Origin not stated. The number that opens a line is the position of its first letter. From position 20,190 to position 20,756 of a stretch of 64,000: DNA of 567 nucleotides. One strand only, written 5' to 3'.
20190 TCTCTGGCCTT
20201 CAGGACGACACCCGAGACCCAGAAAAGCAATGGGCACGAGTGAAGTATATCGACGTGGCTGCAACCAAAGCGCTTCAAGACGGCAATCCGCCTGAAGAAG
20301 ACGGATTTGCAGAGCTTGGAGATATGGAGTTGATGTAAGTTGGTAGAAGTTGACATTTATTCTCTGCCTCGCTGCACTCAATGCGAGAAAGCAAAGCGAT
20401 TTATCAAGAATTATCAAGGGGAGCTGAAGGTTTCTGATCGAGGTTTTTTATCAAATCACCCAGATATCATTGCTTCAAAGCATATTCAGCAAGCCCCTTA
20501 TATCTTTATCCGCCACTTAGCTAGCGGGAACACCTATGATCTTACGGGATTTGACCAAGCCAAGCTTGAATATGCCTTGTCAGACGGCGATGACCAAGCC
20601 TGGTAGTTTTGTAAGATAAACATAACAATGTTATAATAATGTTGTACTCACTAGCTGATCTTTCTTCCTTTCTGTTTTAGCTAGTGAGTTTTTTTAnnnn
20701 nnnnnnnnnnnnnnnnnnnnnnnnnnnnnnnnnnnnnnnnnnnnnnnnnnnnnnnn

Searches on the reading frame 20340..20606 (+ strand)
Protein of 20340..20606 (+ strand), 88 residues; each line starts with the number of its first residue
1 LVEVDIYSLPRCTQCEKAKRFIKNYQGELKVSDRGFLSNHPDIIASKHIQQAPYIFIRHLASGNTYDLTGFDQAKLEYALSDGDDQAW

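Call 80: search_protein_families(library=pfam, proteins=[window:20340-20606:+], max_evalue=0.01)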
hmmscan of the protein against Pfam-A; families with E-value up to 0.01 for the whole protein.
window:20340-20606:+ (88 aa): 1 family
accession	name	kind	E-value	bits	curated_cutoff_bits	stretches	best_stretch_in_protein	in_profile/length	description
PF00462.30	Glutaredoxin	-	0.0038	17.9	22.9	1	4-26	1-23/60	Glutaredoxin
